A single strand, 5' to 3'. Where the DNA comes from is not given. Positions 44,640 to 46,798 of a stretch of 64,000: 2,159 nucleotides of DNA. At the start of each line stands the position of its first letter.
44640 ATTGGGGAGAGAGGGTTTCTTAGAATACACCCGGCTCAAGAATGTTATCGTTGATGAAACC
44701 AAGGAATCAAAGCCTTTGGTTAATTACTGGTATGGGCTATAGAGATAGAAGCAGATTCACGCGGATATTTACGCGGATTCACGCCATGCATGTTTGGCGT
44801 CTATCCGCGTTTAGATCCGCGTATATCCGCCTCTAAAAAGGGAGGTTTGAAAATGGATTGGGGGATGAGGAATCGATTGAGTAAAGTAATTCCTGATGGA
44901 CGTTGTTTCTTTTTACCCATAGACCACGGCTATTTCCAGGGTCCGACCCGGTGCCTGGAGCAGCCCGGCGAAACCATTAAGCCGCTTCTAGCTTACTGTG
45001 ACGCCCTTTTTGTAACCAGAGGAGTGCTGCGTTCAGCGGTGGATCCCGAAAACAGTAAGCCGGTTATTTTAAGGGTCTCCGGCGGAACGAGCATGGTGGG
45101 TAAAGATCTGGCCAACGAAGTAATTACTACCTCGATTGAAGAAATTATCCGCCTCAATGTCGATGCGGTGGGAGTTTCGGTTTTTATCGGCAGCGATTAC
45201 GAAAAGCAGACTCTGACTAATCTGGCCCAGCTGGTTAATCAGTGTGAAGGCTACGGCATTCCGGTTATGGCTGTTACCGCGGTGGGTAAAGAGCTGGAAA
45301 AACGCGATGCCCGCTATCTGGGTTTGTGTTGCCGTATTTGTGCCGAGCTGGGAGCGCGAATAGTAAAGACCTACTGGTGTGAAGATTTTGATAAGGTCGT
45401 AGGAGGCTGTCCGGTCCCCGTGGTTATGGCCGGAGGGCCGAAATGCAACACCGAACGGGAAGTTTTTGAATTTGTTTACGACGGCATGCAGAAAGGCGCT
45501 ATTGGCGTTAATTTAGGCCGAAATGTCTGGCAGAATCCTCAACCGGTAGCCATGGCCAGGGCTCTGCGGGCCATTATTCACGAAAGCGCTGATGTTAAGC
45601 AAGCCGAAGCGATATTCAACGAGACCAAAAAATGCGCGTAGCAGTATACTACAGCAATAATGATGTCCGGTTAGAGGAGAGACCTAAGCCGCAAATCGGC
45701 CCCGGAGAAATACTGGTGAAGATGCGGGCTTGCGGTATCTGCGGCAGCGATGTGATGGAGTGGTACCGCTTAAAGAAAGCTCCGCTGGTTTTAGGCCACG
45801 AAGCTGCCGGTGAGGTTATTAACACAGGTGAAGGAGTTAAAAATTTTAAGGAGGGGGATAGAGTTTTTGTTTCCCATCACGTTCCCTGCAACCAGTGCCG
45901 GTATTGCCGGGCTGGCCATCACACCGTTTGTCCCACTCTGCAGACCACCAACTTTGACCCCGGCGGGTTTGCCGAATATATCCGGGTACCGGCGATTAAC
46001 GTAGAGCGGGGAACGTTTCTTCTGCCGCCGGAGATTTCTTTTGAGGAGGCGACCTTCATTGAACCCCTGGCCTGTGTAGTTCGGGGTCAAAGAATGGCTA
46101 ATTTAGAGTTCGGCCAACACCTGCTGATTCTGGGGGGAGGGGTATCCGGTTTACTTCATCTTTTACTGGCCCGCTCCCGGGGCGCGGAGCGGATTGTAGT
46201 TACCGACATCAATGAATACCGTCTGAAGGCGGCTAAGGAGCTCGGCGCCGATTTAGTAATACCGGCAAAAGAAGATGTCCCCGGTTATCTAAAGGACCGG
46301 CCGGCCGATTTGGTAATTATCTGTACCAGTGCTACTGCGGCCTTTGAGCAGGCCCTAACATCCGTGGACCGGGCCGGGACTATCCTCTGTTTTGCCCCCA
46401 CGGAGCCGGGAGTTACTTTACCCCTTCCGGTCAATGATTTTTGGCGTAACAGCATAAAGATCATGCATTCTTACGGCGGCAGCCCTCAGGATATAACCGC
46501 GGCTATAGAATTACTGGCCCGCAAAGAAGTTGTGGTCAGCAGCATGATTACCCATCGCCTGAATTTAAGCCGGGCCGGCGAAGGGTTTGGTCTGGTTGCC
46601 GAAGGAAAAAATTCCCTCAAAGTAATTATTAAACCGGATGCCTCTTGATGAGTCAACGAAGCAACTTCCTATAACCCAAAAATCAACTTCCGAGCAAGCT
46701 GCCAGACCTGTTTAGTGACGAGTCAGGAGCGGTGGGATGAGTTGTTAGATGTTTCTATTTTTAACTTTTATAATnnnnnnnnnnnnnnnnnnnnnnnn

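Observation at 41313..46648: MtnA-like isomerase, class II aldolase-SCP2, ALDH, class I aldolase and Zn-ADH block resembling a DHAP-shunt-type salvage route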

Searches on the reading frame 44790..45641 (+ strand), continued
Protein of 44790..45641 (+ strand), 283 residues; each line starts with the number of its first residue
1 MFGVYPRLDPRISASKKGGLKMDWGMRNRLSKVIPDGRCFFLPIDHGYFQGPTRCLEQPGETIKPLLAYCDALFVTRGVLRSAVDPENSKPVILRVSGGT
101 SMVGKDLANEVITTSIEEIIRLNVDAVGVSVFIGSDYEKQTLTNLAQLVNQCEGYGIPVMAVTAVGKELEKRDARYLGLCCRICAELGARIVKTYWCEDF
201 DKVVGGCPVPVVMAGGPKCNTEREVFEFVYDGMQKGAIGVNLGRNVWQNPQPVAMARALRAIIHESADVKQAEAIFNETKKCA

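Call 45: find_encoding_contigs(protein=P0273, flank=8000, max_places=1)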
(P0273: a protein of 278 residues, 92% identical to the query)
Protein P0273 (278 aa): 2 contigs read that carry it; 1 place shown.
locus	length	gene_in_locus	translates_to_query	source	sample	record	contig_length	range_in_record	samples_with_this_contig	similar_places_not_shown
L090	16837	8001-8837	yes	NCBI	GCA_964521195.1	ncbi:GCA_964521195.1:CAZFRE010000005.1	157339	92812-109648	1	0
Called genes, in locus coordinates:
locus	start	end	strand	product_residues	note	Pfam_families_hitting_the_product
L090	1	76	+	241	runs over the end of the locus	PF00290:Trp_syntA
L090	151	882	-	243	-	-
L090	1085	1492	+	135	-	PF03073:TspO_MBR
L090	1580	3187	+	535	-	PF00795:CN_hydrolase, PF02540:NAD_synthase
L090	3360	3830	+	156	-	PF00583:Acetyltransf_1, PF13673:Acetyltransf_10, PF13508:Acetyltransf_7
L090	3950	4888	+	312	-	PF01791:DeoC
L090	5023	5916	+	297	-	PF17848:Zn_ribbon_ACC (weak), PF01039:Carboxyl_trans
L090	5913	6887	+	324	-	PF03255:ACCA, PF01039:Carboxyl_trans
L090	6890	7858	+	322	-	PF00365:PFK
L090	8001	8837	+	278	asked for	PF01791:DeoC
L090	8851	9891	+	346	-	PF08240:ADH_N, PF00107:ADH_zinc_N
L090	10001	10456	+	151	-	PF01475:FUR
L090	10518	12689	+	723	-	PF00141:peroxidase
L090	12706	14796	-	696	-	PF00580:UvrD-helicase, PF13245:AAA_19, PF13604:AAA_30 (weak), PF13361:UvrD_C, PF13538:UvrD_C_2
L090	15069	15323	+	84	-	PF09527:ATPase_gene1 (weak)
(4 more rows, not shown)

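Call 55: search_protein_families(library=ncbifam, proteins=[L088:7352-7912:+, L088:3198-4154:+, L088:6096-7304:+, L086:7375-7983:+, L088:8001-8849:+, L088:8851-9879:+], max_evalue=0.00001)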
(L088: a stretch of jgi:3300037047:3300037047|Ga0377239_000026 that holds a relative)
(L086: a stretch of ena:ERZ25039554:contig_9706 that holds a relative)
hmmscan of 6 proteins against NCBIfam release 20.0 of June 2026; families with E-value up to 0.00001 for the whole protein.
L088:7352-7912:+ (186 aa): 15 families
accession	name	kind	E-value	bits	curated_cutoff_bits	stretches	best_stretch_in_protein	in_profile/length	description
NF006413.0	PRK08660.1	equivalog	1.5e-48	165.1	203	1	3-179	4-178/184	aldolase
NF006208.0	PRK08333.1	equivalog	3.2e-17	62.8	267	1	16-175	20-180/189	aldolase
NF053831.1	RU1PAldHalo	equivalog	5.2e-17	62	300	1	18-174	20-178/208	ribulose-1-phosphate aldolase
NF043034.1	OxoTetrPhDc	equivalog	2.2e-13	50.5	250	1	7-174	11-184/205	3-oxo-tetronate 4-phosphate decarboxylase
NF040649.1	FucA_Meth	equivalog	2.2e-13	50.5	250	1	5-174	6-172/179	L-fuculose phosphate aldolase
NF005123.0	PRK06557.1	subfamily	3.7e-12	46.4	251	1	16-171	27-188/223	L-ribulose-5-phosphate 4-epimerase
NF005984.0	PRK08087.1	subfamily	4.9e-11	42.8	264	1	20-164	25-170/215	L-fuculose-phosphate aldolase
TIGR03328.1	salvage_mtnB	equivalog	4.3e-10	39.4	137.05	1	7-91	3-92/194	methylthioribulose 1-phosphate dehydratase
NF004492.0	PRK05834.1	equivalog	1.7e-09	37.4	139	1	19-180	24-189/197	hypothetical protein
NF053537.1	DhpthDcsPhtC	equivalog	7.5e-09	35.3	200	1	23-160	22-175/232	3,4-dihydroxyphthalate decarboxylase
TIGR01086.1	fucA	equivalog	1.2e-08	35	400.25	1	21-161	25-166/214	L-fuculose-phosphate aldolase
NF006672.0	PRK09220.1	equivalog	6e-08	32.3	226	1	9-95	19-109/209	methylthioribulose 1-phosphate dehydratase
NF005302.0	PRK06833.1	equivalog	2.9e-07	30.2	264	1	11-184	16-192/214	L-fuculose-phosphate aldolase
NF004855.0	PRK06208.1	subfamily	2.6e-06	26.9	255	1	3-181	52-230/274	class II aldolase/adducin family protein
NF004527.0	PRK05874.1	equivalog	5.7e-06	26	308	1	9-157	15-168/218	L-fuculose-phosphate aldolase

L088:3198-4154:+ (318 aa): 10 families
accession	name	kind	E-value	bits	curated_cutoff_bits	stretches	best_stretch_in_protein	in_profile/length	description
NF005321.0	PRK06852.1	equivalog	9e-143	475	420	1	3-313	3-307/308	aldolase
NF006704.0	PRK09250.1-1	equivalog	2.2e-32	112.2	277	1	32-296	35-304/308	class I fructose-bisphosphate aldolase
NF005556.0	PRK07226.1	subfamily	1.7e-26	93.2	241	1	66-309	43-263/267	2-amino-3,7-dideoxy-D-threo-hept-6-ulosonate synthase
TIGR01949.1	ADH_synth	equivalog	6e-22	78.6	299.45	1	134-307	94-254/255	2-amino-3,7-dideoxy-D-threo-hept-6-ulosonate synthase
NF040816.1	Fbpase1_Arch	equivalog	2.2e-20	73.3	430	1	33-296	17-256/271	class I fructose-bisphosphate aldolase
NF006707.0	PRK09250.1-4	equivalog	4.5e-20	71.9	327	1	33-214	67-239/355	class I fructose-bisphosphate aldolase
NF006705.0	PRK09250.1-2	equivalog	1.8e-14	53.3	682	1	33-216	64-238/349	class I fructose-bisphosphate aldolase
NF006706.0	PRK09250.1-3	equivalog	6.7e-13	48.2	664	1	32-216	63-238/350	class I fructose-bisphosphate aldolase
NF006081.0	PRK08227.1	equivalog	1.1e-12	47.9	297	1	142-312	133-288/291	3-hydroxy-5-phosphonooxypentane-2,4-dione thiolase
NF041223.1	BagB_FevI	exception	4e-10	39.3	500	1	107-281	77-240/257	bagremycin/ferroverdin biosynthesis DhnA-type aldolase BagB/FevI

L088:6096-7304:+ (402 aa): 11 families
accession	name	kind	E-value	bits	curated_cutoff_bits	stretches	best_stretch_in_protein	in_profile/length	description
NF041103.1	PFKA_PPi_Ttgales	equivalog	2.1e-76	257.6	550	1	2-389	4-372/407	diphosphate--fructose-6-phosphate 1-phosphotransferase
NF002872.1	PRK03202.1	subfamily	4.2e-49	167.3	253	1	2-367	6-305/323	ATP-dependent 6-phosphofructokinase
TIGR02483.1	PFK_mixed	subfamily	3.1e-47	161.2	430.55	1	2-362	5-323/325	phosphofructokinase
NF010675.0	PRK14072.1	subfamily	6.1e-32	110.9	273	1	97-353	90-339/416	diphosphate--fructose-6-phosphate 1-phosphotransferase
NF005482.0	PRK07085.1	subfamily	2.8e-30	105.4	446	2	101-262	158-321/558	diphosphate--fructose-6-phosphate 1-phosphotransferase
TIGR02482.1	PFKA_ATP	equivalog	1.5e-29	103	371.35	1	2-256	5-224/301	6-phosphofructokinase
TIGR02477.1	PFKA_PPi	equivalog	3.8e-29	101.6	587.95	1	103-262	154-315/539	diphosphate--fructose-6-phosphate 1-phosphotransferase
NF005301.0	PRK06830.1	equivalog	4.2e-27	94.7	400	1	5-338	90-392/445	ATP-dependent 6-phosphofructokinase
NF010674.0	PRK14071.1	equivalog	4.6e-26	91.6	544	1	2-365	10-336/360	ATP-dependent 6-phosphofructokinase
TIGR02478.1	6PF1K_euk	equivalog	9.5e-24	83.6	708.4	1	2-352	6-326/744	6-phosphofructokinase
NF005121.0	PRK06555.1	equivalog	6.6e-19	67.9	395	1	102-234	104-233/404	pyrophosphate--fructose-6-phosphate 1-phosphotransferase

L086:7375-7983:+ (202 aa): 1 family
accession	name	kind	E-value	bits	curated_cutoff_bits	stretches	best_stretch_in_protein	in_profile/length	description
NF051431.1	Rv0361_Cterm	subfamily_domain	1e-07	32.2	37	1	69-199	11-138/140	Rv0361 family membrane protein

L088:8001-8849:+ (282 aa): 7 families
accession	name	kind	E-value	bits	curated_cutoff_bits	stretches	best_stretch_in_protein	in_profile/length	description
NF006081.0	PRK08227.1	equivalog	1.1e-123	412.2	297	1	1-259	32-290/291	3-hydroxy-5-phosphonooxypentane-2,4-dione thiolase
NF005556.0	PRK07226.1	subfamily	1.1e-56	192.1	241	1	2-255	3-264/267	2-amino-3,7-dideoxy-D-threo-hept-6-ulosonate synthase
TIGR01949.1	ADH_synth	equivalog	2.5e-52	178.1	299.45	1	4-251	2-253/255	2-amino-3,7-dideoxy-D-threo-hept-6-ulosonate synthase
NF040816.1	Fbpase1_Arch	equivalog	9.7e-34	117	430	1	4-253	7-268/271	class I fructose-bisphosphate aldolase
NF041223.1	BagB_FevI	exception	2e-27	96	500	1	3-244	7-256/257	bagremycin/ferroverdin biosynthesis DhnA-type aldolase BagB/FevI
NF006704.0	PRK09250.1-1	equivalog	2.2e-11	43.2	277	1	70-174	98-208/308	class I fructose-bisphosphate aldolase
NF005321.0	PRK06852.1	equivalog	2e-10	40.3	420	1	100-258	134-307/308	aldolase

L088:8851-9879:+ (342 aa): 21 families
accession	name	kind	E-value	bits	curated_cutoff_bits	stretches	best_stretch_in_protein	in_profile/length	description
NF041097.1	keto_inos_dh_IolM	equivalog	2.2e-54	184.6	450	1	5-339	33-387/389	scyllo-inosose 3-dehydrogenase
NF003808.0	PRK05396.1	equivalog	2.5e-53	181.1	380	1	10-341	11-339/341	L-threonine 3-dehydrogenase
TIGR00692.1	tdh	equivalog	3.2e-52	177.7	458.35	1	13-340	12-338/340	L-threonine 3-dehydrogenase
NF010344.0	PRK13771.1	subfamily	1.8e-40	138.9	349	1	7-341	8-332/334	putative alcohol dehydrogenase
NF007642.0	PRK10309.1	equivalog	1.4e-39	136.3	550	1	1-341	1-345/347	galactitol-1-phosphate 5-dehydrogenase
TIGR03366.1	HpnZ_proposed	hypoth_equivalog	1.8e-38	132.5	328.1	1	20-322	1-315/315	putative phosphonate catabolism associated alcohol dehydrogenase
TIGR03989.1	Rxyl_3153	subfamily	1.8e-35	122.9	440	2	128-331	152-360/370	NDMA-dependent alcohol dehydrogenase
NF007375.0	PRK09880.1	equivalog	3.4e-34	118.1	469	1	5-340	9-341/344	L-idonate 5-dehydrogenase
TIGR03451.1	mycoS_dep_FDH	equivalog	5.8e-34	117.5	512.9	1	8-340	10-356/358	S-(hydroxymethyl)mycothiol dehydrogenase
NF007489.0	PRK10083.1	equivalog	1.6e-33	116.1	376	1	6-340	6-335/339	Zn-dependent oxidoreductase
NF041172.1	AcrlCoa_red_Thmprot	equivalog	2.4e-32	112.2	500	1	7-340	8-332/334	acryloyl-CoA reductase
TIGR03201.1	dearomat_had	equivalog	2.6e-28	99.1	338.65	1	15-334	14-341/349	6-hydroxycyclohex-1-ene-1-carbonyl-CoA dehydrogenase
TIGR02818.1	adh_III_F_hyde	equivalog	8.7e-28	97.4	543.95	2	6-107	8-112/368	S-(hydroxymethyl)glutathione dehydrogenase/class III alcohol dehydrogenase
NF006940.0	PRK09422.1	equivalog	7.8e-25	87.5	344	1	1-324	1-317/338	alcohol dehydrogenase AdhP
NF047908.1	AldhRedAhr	equivalog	2e-22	79.5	470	1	20-340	24-333/335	NADPH-dependent aldehyde reductase Ahr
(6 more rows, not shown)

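Call 76: get_annotated_region(hit=H2, flank=9000)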
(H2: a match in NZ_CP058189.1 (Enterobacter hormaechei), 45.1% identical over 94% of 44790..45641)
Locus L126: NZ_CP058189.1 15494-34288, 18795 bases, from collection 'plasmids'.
description: Enterobacter hormaechei strain RHBSTW-00016 plasmid pRHBSTW-00016_3, complete sequence
organism: Enterobacter hormaechei (NCBI taxid 158836)
taxonomy: Bacteria; Pseudomonadota; Gammaproteobacteria; Enterobacterales; Enterobacteriaceae; Enterobacter; Enterobacter hormaechei
host: -; source: culture,Wastewater influent sample; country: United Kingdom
typing (MOB-suite, as given by PLSDB): non-mobilizable
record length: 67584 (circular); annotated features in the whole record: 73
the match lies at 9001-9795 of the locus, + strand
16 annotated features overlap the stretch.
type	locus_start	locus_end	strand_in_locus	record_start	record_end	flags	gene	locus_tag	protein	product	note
CDS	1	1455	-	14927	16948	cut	-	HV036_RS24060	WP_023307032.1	NADPH-dependent 2,4-dienoyl-CoA reductase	GO:0033543 - fatty acid beta-oxidation, unsaturated, even number, reductase/isomerase pathway [Evidence IEA]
CDS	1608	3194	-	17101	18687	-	lsrK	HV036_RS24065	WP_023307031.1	autoinducer-2 kinase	GO:0005975 - carbohydrate metabolic process [Evidence IEA]; GO:0009372 - quorum sensing [Evidence IEA]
CDS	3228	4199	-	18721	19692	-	lsrR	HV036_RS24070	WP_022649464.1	transcriptional regulator LsrR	-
CDS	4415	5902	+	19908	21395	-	lsrA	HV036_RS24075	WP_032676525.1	autoinducer 2 ABC transporter ATP-binding protein LsrA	GO:1905887 - autoinducer AI-2 transmembrane transport [Evidence IEA]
CDS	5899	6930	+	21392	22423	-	lsrC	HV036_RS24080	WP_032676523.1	autoinducer 2 ABC transporter permease LsrC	GO:0055085 - transmembrane transport [Evidence IEA]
CDS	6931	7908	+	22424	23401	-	lsrD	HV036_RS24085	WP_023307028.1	autoinducer 2 ABC transporter permease LsrD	-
CDS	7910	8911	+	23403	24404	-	lsrB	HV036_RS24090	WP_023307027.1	autoinducer 2 ABC transporter substrate-binding protein LsrB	-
CDS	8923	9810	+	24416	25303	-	lsrF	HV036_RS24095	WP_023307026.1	3-hydroxy-5-phosphonooxypentane-2,4-dione thiolase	-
CDS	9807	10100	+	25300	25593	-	lsrG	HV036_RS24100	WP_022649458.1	(4S)-4-hydroxy-5-phosphonooxypentane-2,3-dione isomerase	-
CDS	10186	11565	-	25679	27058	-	ygjG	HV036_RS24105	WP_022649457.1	putrescine aminotransferase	GO:0009447 - putrescine catabolic process [Evidence IEA]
CDS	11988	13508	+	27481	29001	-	-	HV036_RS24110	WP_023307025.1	PAS domain-containing methyl-accepting chemotaxis protein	GO:0007165 - signal transduction [Evidence IEA]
CDS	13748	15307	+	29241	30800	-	-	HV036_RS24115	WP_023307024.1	methyl-accepting chemotaxis protein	GO:0007165 - signal transduction [Evidence IEA]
CDS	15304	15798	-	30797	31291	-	-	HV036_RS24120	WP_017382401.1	PadR family transcriptional regulator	-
CDS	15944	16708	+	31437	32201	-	-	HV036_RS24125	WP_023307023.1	siderophore-interacting protein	-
CDS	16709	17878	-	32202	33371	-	-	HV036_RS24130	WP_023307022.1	molecular chaperone DnaJ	-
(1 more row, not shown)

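Call 77: get_annotated_region(hit=H3, flank=9000)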
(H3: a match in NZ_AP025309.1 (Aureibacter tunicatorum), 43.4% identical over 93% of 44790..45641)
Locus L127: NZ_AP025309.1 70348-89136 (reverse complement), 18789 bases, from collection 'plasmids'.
description: Aureibacter tunicatorum strain NBRC 107587 plasmid pAT4, complete sequence
organism: Aureibacter tunicatorum (NCBI taxid 866807)
taxonomy: Bacteria; Bacteroidota; Cytophagia; Cytophagales; Persicobacteraceae; Aureibacter; Aureibacter tunicatorum
host: -; source: -; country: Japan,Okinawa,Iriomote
typing (MOB-suite, as given by PLSDB): non-mobilizable
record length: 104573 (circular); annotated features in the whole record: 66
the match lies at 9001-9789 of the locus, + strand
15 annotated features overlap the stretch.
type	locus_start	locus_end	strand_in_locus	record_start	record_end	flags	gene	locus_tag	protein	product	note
CDS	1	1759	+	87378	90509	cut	-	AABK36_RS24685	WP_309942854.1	glycoside hydrolase family 2 TIM barrel-domain containing protein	GO:0005975 - carbohydrate metabolic process [Evidence IEA]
CDS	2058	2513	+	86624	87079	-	-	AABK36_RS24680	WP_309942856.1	hypothetical protein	-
CDS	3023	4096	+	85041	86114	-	buk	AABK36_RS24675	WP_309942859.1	butyrate kinase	GO:0006113 - fermentation [Evidence IEA]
CDS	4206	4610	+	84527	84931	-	-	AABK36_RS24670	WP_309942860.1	energy transducer TonB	-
CDS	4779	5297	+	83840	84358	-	-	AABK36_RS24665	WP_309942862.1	hypothetical protein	-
CDS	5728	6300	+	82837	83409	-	-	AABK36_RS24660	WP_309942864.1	DUF1097 domain-containing protein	-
CDS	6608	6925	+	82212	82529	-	-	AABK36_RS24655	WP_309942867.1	hypothetical protein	-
CDS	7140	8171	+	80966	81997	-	-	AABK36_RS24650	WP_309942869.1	dihydroxyacetone kinase subunit DhaK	-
CDS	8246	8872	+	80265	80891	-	dhaL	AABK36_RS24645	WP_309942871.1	dihydroxyacetone kinase subunit DhaL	GO:0006071 - glycerol metabolic process [Evidence IEA]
CDS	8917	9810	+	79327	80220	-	lsrF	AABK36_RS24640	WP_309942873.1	3-hydroxy-5-phosphonooxypentane-2,4-dione thiolase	-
CDS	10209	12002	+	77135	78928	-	-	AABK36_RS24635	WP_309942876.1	c-type cytochrome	-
CDS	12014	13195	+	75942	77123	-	-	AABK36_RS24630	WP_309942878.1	hypothetical protein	-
CDS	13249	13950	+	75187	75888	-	-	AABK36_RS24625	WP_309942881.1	hypothetical protein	-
CDS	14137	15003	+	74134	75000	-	-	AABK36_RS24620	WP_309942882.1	hypothetical protein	-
CDS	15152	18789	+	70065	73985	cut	-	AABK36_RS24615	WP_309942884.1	SUMF1/EgtB/PvdO family nonheme iron enzyme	-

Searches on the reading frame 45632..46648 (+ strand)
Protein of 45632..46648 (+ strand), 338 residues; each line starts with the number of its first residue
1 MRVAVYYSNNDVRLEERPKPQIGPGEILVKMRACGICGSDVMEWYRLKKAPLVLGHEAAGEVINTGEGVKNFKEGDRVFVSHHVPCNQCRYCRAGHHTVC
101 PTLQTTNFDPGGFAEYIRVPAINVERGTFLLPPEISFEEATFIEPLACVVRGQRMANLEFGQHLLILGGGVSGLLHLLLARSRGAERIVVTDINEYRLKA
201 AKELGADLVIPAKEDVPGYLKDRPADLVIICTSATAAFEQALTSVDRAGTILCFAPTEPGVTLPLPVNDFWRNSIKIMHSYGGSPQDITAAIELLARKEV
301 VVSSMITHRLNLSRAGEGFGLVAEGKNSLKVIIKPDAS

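Call 4: search_protein_families(library=pfam, proteins=[window:45632-46648:+])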
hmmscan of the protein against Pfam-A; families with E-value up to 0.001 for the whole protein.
window:45632-46648:+ (338 aa): 3 families
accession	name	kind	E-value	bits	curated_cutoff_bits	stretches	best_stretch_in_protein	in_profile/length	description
PF08240.17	ADH_N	-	1e-29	103.3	23.5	1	23-123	1-98/104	Alcohol dehydrogenase GroES-like domain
PF00107.32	ADH_zinc_N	-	1.7e-22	80.2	31.8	1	173-296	3-128/129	Zinc-binding dehydrogenase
PF16912.11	Glu_dehyd_C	-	1.5e-07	31.6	34.9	1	162-333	32-209/211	Glucose dehydrogenase C-terminus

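Call 5: search_protein_families(library=ncbifam, proteins=[window:45632-46648:+])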
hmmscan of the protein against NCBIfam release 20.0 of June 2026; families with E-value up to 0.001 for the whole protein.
window:45632-46648:+ (338 aa): 23 families
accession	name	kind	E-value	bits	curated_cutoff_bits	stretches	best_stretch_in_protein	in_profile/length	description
NF003808.0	PRK05396.1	equivalog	3.3e-52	177.5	380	1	10-334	11-339/341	L-threonine 3-dehydrogenase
TIGR00692.1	tdh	equivalog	1.4e-49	169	458.35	1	11-333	10-338/340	L-threonine 3-dehydrogenase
NF041097.1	keto_inos_dh_IolM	equivalog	2.6e-46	158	450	1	7-332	35-387/389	scyllo-inosose 3-dehydrogenase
NF010344.0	PRK13771.1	subfamily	6.6e-42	143.7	349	1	7-335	8-333/334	putative alcohol dehydrogenase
NF006940.0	PRK09422.1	equivalog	3.7e-35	121.5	344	1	1-302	1-305/338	alcohol dehydrogenase AdhP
NF041172.1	AcrlCoa_red_Thmprot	equivalog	9.9e-35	120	500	1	4-335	5-334/334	acryloyl-CoA reductase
NF007489.0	PRK10083.1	equivalog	7.6e-34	117.2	376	1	6-332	6-334/339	Zn-dependent oxidoreductase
NF007642.0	PRK10309.1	equivalog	9.8e-34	117.1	550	1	1-214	1-214/347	galactitol-1-phosphate 5-dehydrogenase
TIGR03366.1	HpnZ_proposed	hypoth_equivalog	8.1e-33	113.9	328.1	1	20-300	1-298/315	putative phosphonate catabolism associated alcohol dehydrogenase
TIGR03451.1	mycoS_dep_FDH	equivalog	1.4e-29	103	512.9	2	9-100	11-104/358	S-(hydroxymethyl)mycothiol dehydrogenase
NF047908.1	AldhRedAhr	equivalog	1.5e-27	96.4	470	1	19-334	23-334/335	NADPH-dependent aldehyde reductase Ahr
TIGR03989.1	Rxyl_3153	subfamily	4.2e-27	95.4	440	2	23-101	25-106/370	NDMA-dependent alcohol dehydrogenase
NF007375.0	PRK09880.1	equivalog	6e-27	94.3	469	1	10-253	14-264/344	L-idonate 5-dehydrogenase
TIGR02822.1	adh_fam_2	subfamily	1.6e-26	93.2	283.5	1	11-255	14-253/329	zinc-binding alcohol dehydrogenase family protein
TIGR03201.1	dearomat_had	equivalog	5.8e-26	91.4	338.65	1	17-335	16-349/349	6-hydroxycyclohex-1-ene-1-carbonyl-CoA dehydrogenase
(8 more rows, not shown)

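Call 70: search_solved_structures(query=window:45632-46648:+, max_evalue=1e-25)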
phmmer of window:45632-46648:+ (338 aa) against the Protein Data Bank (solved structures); distinct sequences matched with E-value up to 1e-25: 27.
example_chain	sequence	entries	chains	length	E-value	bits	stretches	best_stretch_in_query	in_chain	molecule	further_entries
1pl6_A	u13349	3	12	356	1.1e-48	169.2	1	5-337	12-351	Sorbitol dehydrogenase | human sorbitol dehydrogenase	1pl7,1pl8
3qe3_A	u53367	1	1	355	5.4e-48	166.9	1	5-337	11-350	Sorbitol dehydrogenase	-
1e3j_A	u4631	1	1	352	1.4e-45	159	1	4-333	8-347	NADP(H)-DEPENDENT KETOSE REDUCTASE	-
2dq4_A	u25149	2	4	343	1.7e-42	148.8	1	12-337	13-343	L-threonine 3-dehydrogenase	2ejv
1rjw_A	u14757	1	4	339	5.9e-42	147.1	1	9-325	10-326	Alcohol dehydrogenase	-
3pii_A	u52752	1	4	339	7.7e-42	146.7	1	9-325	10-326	Alcohol dehydrogenase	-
6iqd_A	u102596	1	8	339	4.1e-40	141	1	12-334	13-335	Alcohol dehydrogenase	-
5kia_A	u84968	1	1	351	4.9e-40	140.8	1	16-332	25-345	L-threonine 3-dehydrogenase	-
2dfv_A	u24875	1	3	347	5.3e-40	140.7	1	14-327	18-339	Probable L-threonine 3-dehydrogenase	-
2d8a_A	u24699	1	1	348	5.4e-40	140.6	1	14-327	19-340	Probable L-threonine 3-dehydrogenase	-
6z42_A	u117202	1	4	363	5.7e-39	137.3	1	12-307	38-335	Alcohol dehydrogenase, zinc-containing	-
9u4x_A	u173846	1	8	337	4.9e-38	134.2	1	5-322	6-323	Alcohol dehydrogenase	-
4ej6_A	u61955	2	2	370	7.1e-37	130.4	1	18-337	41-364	Putative zinc-binding dehydrogenase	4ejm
5vm2_A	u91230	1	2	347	3e-36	128.3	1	24-320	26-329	Alcohol dehydrogenase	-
3gfb_A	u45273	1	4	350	3.7e-36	128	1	15-327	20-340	L-threonine 3-dehydrogenase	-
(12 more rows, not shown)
